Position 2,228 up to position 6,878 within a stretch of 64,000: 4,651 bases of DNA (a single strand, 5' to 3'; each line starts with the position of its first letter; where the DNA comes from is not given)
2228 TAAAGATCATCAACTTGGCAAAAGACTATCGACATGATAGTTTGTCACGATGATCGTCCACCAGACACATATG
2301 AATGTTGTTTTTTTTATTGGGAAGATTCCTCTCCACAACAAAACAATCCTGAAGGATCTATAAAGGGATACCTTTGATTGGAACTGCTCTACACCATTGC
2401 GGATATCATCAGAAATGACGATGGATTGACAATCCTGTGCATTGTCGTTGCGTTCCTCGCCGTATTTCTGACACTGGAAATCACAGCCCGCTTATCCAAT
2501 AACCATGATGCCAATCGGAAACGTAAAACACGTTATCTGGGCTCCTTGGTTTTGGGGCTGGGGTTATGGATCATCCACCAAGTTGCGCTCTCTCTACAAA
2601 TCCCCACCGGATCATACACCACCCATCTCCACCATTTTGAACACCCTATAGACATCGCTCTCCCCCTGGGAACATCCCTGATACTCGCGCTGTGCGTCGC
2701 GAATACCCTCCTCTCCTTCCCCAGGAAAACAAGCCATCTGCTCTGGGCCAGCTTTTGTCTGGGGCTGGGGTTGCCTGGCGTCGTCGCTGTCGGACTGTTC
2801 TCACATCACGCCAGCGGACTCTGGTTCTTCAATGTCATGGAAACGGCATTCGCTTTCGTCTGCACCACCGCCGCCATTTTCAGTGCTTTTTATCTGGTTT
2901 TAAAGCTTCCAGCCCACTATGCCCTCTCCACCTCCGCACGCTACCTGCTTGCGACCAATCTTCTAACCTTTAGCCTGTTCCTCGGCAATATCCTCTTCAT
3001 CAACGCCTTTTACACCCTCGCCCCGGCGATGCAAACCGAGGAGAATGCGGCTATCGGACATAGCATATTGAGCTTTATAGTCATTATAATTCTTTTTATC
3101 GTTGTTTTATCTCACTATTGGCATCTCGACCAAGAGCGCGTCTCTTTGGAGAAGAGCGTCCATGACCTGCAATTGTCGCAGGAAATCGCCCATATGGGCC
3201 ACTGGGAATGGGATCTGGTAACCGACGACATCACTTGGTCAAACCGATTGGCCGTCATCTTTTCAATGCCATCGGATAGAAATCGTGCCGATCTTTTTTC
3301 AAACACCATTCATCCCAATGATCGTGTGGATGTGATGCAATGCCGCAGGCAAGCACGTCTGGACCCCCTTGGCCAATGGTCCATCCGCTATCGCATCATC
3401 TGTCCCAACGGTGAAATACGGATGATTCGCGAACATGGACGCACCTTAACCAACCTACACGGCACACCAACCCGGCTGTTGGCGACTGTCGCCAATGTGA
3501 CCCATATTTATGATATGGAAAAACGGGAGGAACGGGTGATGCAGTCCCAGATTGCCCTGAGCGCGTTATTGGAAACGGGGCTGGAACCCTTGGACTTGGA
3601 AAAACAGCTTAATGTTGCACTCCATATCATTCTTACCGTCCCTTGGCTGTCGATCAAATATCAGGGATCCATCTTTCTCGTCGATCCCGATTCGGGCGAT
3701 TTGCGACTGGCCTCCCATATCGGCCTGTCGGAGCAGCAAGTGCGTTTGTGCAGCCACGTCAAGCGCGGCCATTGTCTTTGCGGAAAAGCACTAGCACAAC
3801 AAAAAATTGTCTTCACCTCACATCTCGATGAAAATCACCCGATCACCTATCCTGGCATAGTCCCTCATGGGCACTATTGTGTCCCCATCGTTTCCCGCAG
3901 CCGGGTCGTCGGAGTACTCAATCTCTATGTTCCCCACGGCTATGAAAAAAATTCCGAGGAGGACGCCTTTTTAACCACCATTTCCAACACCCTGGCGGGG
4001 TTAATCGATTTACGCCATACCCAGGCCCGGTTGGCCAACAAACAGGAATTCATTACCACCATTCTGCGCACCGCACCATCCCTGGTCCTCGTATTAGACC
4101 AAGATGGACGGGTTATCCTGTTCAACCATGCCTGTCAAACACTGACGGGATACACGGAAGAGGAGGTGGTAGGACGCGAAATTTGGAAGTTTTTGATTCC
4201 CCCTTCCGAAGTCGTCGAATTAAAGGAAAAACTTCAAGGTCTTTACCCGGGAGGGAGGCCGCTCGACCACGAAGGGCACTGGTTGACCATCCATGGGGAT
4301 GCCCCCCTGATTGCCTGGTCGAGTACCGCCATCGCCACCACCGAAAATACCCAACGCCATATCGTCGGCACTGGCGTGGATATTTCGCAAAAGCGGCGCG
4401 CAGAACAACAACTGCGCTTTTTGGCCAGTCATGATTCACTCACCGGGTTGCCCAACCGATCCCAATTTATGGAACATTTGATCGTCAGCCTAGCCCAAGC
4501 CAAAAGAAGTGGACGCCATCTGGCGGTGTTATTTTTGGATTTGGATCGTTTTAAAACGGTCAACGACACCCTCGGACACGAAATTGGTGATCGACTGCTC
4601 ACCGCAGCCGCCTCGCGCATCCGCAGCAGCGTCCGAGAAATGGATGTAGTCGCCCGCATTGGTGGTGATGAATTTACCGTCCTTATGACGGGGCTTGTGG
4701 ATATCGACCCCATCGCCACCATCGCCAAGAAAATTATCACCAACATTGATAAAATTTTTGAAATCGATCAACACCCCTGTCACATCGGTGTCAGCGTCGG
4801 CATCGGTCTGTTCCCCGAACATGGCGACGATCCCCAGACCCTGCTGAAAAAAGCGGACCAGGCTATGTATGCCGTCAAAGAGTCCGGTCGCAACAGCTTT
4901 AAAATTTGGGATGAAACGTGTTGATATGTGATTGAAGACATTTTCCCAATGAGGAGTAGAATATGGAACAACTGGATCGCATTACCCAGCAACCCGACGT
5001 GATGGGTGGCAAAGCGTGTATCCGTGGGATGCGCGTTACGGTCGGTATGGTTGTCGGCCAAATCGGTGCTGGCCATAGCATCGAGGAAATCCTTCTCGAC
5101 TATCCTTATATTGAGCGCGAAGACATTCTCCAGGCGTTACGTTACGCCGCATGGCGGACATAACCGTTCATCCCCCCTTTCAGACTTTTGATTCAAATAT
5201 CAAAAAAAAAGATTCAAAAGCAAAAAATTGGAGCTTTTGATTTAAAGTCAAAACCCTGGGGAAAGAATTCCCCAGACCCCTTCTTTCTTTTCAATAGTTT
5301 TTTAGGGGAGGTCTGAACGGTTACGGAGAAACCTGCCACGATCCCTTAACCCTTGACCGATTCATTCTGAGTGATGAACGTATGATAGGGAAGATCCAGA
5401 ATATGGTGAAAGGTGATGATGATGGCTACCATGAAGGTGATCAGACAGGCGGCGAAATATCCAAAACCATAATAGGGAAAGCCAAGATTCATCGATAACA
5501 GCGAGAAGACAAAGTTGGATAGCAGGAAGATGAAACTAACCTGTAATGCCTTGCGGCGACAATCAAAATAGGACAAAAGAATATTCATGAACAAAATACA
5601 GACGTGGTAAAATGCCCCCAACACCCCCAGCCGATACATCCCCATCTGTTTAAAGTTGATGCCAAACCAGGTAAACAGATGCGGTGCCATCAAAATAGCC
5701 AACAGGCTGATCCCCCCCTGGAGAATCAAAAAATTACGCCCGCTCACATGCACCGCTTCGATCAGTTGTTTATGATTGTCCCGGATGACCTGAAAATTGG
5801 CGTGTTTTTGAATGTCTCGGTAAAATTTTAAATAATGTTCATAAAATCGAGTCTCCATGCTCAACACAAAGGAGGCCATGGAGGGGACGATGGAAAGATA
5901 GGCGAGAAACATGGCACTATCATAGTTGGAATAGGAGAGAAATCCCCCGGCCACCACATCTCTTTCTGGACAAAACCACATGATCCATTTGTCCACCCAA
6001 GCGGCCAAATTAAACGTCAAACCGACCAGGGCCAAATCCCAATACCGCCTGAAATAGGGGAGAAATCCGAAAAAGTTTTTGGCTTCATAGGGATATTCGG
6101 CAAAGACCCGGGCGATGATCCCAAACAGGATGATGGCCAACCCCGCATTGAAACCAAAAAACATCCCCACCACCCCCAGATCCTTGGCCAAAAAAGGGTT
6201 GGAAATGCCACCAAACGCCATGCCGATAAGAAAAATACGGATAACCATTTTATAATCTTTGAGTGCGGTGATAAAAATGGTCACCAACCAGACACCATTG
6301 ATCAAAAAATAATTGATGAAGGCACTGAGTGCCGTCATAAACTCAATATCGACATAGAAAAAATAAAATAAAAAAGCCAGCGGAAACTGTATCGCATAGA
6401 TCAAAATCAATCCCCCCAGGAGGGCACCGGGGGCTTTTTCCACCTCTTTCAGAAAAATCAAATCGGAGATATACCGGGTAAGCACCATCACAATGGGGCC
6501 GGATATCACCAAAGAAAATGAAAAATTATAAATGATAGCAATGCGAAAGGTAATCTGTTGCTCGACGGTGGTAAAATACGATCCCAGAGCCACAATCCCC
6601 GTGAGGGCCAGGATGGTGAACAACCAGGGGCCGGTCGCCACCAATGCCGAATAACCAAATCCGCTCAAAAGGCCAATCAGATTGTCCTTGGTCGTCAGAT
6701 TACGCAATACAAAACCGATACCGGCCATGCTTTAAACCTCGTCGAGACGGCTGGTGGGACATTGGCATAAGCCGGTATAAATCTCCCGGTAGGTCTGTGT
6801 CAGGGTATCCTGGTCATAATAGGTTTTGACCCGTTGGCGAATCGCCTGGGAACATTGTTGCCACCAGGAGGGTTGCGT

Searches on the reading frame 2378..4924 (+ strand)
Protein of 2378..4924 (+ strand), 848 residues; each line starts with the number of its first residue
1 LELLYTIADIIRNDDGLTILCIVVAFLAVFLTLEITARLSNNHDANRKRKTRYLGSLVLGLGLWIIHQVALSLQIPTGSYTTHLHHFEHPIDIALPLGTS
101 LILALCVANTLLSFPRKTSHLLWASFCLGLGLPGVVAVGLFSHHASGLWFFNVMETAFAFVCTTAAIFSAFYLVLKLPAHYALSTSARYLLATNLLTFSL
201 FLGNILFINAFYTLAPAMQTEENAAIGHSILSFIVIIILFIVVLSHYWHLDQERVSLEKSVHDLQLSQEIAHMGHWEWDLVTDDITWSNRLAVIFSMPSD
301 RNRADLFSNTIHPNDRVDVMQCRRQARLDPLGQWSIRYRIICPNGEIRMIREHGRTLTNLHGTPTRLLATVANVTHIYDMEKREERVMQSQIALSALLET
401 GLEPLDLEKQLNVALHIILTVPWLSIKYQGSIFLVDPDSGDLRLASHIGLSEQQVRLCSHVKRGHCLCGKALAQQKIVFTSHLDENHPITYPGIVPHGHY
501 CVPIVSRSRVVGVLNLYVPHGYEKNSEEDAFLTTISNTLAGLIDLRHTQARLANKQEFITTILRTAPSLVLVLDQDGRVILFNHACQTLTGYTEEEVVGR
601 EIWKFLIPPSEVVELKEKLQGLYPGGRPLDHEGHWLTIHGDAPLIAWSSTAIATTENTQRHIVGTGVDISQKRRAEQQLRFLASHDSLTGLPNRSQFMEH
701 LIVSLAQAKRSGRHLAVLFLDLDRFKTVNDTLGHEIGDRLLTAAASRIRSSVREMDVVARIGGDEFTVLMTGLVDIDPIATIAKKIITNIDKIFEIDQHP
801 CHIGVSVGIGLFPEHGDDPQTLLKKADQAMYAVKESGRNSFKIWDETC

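Call 61: search_protein_families(library=pfam, proteins=[window:2378-4924:+], max_evalue=0.00001)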
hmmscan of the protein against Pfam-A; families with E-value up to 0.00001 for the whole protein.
window:2378-4924:+ (848 aa): 8 families
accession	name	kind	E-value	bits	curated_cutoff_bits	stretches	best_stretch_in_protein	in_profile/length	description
PF00990.26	GGDEF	-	8e-49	165.9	23.8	1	683-839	1-160/161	Diguanylate cyclase, GGDEF domain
PF08447.18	PAS_3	-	1.5e-16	60.8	25.6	1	286-370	3-88/89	PAS fold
PF00989.32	PAS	-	6.6e-14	52.3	22.6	1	560-669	4-113/113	PAS fold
PF13426.13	PAS_9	-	4e-10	40.3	27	1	570-671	4-103/103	PAS domain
PF13185.12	GAF_2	-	5.2e-10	40.1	28.6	1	429-543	21-135/136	GAF domain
PF08448.16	PAS_4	-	7.9e-08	32.9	23.1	1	565-674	3-110/110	PAS fold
PF13188.13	PAS_8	-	5e-06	26.7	21.8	0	557-605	1-46/65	PAS domain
PF01590.32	GAF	-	8.3e-06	26.8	22.4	0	446-540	35-130/133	GAF domain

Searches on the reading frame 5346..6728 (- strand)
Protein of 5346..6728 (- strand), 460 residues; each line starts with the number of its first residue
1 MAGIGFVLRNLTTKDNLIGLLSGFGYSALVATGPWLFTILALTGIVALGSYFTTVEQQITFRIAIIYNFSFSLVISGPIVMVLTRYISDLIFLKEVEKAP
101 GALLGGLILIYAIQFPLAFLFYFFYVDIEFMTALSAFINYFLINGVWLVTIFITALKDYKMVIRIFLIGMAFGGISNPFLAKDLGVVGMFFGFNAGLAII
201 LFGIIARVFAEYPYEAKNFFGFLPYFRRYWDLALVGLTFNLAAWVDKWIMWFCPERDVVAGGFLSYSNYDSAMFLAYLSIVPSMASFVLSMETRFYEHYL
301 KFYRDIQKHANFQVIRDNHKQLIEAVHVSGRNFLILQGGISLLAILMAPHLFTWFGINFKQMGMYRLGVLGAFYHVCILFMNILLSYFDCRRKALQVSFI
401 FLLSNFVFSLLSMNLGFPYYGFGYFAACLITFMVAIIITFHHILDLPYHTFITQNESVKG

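Call 5: search_protein_families(library=pfam, proteins=[window:5346-6728:-], max_evalue=0.01)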
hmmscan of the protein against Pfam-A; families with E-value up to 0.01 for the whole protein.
window:5346-6728:- (460 aa): 1 family
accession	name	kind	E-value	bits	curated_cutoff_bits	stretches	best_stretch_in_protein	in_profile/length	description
PF16933.10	PelG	-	5.2e-127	424.9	29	1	1-451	1-452/452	Putative exopolysaccharide Exporter (EPS-E)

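Call 6: search_protein_families(library=ncbifam, proteins=[window:5346-6728:-], max_evalue=0.01)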
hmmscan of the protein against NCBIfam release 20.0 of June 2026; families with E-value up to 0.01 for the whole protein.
window:5346-6728:- (460 aa): 0 families
